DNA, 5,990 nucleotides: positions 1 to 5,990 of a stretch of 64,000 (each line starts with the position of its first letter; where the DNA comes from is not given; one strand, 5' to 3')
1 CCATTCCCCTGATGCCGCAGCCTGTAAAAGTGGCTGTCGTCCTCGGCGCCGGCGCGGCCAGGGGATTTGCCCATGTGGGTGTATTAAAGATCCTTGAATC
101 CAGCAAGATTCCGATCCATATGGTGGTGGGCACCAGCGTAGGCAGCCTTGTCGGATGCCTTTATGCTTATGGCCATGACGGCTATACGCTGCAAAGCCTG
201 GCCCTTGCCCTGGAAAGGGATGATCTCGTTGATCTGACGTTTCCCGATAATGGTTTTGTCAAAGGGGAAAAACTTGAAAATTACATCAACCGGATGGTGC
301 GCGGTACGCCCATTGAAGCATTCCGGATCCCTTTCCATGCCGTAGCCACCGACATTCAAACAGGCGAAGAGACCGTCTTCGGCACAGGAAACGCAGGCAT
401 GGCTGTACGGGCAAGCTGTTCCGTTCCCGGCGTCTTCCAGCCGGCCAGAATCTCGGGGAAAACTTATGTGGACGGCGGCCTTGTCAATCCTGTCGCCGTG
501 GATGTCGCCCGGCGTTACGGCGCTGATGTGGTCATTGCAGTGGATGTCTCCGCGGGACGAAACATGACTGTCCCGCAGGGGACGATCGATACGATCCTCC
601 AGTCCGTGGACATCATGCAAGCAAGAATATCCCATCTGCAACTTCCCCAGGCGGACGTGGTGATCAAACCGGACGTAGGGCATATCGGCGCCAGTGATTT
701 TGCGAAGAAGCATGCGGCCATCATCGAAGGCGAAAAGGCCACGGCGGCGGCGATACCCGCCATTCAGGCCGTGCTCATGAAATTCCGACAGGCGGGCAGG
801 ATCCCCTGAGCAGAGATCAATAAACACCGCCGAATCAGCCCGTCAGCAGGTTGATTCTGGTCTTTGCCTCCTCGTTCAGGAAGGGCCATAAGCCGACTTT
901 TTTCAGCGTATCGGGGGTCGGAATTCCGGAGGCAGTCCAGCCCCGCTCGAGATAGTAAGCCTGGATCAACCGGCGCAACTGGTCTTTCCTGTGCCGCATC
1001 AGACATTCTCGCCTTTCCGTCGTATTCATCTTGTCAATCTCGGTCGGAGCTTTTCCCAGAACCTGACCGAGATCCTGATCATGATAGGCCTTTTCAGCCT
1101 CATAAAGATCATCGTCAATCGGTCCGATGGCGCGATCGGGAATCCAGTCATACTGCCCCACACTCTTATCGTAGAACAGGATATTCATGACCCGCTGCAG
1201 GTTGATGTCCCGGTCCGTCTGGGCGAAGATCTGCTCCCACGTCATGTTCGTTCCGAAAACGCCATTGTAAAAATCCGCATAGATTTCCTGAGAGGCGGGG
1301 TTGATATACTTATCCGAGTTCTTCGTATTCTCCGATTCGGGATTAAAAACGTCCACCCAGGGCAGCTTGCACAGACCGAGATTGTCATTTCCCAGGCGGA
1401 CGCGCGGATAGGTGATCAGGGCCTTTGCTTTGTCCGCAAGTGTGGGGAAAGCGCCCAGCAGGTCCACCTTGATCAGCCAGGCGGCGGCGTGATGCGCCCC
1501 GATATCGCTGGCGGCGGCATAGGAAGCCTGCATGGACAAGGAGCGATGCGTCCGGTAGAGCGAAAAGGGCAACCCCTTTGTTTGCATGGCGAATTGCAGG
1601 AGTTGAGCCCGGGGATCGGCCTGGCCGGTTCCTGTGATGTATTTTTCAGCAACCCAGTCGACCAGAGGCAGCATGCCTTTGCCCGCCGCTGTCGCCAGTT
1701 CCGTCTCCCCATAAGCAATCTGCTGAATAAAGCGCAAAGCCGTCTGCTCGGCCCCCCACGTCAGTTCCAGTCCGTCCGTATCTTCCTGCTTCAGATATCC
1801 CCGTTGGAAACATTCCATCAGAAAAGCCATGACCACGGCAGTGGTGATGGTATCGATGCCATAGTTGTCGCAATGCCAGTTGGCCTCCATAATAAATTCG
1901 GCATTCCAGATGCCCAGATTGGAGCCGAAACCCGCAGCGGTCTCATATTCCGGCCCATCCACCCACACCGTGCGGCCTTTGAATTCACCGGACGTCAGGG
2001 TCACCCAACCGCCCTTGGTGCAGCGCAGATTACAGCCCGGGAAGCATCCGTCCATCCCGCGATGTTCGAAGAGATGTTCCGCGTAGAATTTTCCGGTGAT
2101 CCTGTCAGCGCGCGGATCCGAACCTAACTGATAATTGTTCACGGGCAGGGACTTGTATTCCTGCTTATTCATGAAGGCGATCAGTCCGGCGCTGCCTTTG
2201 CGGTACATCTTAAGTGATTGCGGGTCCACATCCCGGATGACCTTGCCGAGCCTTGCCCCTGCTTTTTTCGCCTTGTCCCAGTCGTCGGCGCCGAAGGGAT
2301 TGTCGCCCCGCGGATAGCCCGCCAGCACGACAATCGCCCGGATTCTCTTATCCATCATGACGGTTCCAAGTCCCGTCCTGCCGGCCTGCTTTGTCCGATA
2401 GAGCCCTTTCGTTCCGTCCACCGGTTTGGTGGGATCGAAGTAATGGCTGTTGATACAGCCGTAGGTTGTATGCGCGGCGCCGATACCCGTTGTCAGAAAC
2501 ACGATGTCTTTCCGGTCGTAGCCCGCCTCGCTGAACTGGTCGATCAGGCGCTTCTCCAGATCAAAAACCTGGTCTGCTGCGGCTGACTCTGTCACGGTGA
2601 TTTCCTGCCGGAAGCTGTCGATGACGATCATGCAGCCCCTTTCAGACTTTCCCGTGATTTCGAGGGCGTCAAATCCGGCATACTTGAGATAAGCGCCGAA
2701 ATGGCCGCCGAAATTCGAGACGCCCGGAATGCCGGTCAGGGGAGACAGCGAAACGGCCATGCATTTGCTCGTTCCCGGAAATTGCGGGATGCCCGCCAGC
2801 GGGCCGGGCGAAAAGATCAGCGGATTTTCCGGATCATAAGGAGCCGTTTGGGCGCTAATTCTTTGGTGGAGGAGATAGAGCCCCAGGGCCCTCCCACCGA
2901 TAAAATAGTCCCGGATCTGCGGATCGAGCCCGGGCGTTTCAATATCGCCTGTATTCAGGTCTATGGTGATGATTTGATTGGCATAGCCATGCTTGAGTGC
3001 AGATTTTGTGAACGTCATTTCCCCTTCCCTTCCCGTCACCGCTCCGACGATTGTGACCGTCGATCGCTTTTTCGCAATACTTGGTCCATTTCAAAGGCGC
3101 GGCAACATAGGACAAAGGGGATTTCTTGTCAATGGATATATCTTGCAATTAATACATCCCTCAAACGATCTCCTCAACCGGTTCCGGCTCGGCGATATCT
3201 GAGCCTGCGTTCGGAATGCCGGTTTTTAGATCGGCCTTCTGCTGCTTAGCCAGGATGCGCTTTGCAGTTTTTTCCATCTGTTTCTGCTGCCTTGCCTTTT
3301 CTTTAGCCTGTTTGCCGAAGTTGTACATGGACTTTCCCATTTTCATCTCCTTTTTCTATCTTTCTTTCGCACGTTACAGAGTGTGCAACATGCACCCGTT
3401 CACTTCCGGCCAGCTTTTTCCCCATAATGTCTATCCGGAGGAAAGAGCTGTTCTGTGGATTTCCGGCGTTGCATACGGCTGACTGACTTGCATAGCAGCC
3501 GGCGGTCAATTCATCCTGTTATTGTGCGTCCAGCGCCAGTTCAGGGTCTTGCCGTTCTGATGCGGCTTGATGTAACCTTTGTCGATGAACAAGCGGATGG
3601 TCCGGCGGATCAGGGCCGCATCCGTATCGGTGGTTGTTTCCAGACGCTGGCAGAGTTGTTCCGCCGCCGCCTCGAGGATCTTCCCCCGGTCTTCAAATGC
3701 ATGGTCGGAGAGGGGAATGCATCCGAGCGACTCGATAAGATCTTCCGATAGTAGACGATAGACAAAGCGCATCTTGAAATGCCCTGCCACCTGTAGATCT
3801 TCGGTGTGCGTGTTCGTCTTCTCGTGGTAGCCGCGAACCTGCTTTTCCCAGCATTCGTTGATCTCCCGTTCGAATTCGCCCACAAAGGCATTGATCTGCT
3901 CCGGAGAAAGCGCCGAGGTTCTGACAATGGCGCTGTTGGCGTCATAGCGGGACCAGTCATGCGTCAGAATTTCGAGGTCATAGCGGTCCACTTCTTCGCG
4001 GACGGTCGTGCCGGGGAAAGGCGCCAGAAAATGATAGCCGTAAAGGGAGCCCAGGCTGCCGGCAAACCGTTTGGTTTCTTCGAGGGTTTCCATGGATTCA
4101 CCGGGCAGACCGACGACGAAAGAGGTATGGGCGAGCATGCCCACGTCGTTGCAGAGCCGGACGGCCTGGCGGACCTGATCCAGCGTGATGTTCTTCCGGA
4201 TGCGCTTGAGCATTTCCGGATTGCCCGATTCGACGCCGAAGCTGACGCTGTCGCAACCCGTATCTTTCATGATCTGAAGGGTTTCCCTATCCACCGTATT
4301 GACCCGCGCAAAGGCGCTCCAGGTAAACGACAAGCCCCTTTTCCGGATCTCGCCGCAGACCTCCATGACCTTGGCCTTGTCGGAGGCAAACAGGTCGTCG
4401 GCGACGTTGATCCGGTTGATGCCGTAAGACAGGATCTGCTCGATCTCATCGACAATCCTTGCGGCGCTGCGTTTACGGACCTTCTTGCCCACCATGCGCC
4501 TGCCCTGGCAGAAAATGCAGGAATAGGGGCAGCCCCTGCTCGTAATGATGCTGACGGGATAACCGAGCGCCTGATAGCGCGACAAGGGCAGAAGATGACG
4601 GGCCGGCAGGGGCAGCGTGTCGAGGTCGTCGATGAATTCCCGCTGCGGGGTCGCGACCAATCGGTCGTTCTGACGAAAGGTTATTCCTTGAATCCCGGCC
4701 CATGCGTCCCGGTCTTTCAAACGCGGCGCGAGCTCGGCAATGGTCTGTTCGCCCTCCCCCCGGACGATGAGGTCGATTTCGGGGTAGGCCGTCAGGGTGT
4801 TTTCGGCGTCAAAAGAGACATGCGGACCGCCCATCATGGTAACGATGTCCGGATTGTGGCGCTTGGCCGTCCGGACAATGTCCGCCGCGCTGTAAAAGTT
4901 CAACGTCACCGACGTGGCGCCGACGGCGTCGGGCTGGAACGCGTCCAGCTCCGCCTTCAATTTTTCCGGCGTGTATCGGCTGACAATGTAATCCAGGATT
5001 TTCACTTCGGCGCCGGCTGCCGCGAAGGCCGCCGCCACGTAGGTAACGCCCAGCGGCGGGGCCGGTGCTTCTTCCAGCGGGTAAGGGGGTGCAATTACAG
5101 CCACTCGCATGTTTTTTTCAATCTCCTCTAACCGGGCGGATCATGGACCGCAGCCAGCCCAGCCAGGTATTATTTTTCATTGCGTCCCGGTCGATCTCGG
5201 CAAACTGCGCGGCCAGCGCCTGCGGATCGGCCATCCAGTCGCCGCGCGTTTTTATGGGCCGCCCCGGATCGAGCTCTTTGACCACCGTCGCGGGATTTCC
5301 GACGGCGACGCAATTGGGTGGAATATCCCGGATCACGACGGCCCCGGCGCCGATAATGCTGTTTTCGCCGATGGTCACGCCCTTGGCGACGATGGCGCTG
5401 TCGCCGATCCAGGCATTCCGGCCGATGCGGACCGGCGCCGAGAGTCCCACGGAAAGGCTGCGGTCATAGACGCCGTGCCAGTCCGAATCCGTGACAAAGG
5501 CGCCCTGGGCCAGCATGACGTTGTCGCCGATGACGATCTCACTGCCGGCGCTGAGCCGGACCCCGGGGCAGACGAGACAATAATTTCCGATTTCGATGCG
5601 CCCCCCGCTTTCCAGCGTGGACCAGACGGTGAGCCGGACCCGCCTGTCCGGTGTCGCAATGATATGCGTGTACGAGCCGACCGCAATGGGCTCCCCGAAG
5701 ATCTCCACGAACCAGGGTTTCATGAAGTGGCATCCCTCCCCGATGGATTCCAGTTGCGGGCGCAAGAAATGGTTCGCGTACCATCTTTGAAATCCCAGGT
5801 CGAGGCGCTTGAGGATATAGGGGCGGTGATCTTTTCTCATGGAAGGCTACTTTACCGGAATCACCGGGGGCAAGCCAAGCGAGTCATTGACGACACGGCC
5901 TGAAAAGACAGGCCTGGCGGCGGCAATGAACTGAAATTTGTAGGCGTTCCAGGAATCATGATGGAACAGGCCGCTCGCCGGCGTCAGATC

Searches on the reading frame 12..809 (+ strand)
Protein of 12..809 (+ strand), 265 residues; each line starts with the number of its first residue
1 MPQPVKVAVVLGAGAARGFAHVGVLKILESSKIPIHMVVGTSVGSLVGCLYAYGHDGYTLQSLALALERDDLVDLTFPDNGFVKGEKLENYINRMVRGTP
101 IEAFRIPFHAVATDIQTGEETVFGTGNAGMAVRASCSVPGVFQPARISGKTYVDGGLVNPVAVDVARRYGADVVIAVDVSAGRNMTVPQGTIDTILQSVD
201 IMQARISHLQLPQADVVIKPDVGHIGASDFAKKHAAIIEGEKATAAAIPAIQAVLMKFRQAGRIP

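Call 77: search_protein_families(library=pfam, max_evalue=0.00001, proteins=[window:12-809:+])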
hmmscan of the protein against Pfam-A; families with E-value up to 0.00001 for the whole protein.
window:12-809:+ (265 aa): 1 family
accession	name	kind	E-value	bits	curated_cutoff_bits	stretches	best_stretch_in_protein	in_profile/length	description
PF01734.28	Patatin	-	3.6e-29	102.8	27.7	1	9-166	1-190/191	Patatin-like phospholipase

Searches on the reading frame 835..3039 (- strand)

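Call 77: search_protein_families(library=pfam, max_evalue=0.00001, proteins=[window:835-3039:-])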
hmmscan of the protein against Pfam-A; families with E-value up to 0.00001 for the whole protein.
window:835-3039:- (734 aa): 2 families
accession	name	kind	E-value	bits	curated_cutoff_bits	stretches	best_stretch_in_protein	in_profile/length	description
PF01314.23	AFOR_C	-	1.2e-78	265.4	27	1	264-717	6-385/385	Aldehyde ferredoxin oxidoreductase, domains 2 & 3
PF02730.20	AFOR_N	-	2.5e-47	161.6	29.8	1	22-238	2-196/199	Aldehyde ferredoxin oxidoreductase, N-terminal domain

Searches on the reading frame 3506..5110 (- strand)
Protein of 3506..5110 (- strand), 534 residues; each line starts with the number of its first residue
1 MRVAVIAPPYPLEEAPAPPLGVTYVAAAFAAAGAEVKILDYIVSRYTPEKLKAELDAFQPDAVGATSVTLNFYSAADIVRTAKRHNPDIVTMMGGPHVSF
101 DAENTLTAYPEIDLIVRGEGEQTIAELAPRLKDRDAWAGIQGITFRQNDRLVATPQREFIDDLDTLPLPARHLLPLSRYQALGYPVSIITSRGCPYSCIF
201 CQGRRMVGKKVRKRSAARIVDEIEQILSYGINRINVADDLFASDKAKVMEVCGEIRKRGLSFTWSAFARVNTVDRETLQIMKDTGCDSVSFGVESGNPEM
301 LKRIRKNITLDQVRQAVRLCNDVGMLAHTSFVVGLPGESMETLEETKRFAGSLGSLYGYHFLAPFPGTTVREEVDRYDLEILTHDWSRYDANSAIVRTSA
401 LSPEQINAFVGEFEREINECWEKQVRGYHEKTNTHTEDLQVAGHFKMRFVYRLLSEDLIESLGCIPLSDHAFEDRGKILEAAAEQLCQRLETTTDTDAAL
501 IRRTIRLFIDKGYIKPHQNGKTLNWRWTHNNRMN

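Call 77: search_protein_families(library=pfam, max_evalue=0.00001, proteins=[window:3506-5110:-])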
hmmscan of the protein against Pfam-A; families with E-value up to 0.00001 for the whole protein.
window:3506-5110:- (534 aa): 2 families
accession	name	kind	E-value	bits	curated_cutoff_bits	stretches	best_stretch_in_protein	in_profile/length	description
PF04055.27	Radical_SAM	-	3.3e-28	99.4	29.5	1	188-350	1-166/166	Radical SAM superfamily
PF02310.24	B12-binding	-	7.3e-26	90.8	32.1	1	17-127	12-120/121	B12 binding domain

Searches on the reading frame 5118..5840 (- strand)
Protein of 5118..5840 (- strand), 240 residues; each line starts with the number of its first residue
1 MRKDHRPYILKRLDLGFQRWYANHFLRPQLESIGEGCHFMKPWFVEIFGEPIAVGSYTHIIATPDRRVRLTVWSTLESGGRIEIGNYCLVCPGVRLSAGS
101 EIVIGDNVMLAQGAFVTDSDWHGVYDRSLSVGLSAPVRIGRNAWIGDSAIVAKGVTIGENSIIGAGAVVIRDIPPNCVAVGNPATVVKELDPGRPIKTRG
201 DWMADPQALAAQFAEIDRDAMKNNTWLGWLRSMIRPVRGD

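Call 77: search_protein_families(library=pfam, max_evalue=0.00001, proteins=[window:5118-5840:-])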
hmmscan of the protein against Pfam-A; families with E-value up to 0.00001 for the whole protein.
window:5118-5840:- (240 aa): 2 families
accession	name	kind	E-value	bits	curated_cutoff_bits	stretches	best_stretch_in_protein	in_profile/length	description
PF00132.30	Hexapep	-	3.7e-15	55.3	27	1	137-170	2-35/36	Bacterial transferase hexapeptide (six repeats)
PF14602.12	Hexapep_2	-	1.1e-08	35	27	1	136-169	1-32/34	Hexapeptide repeat of succinyl-transferase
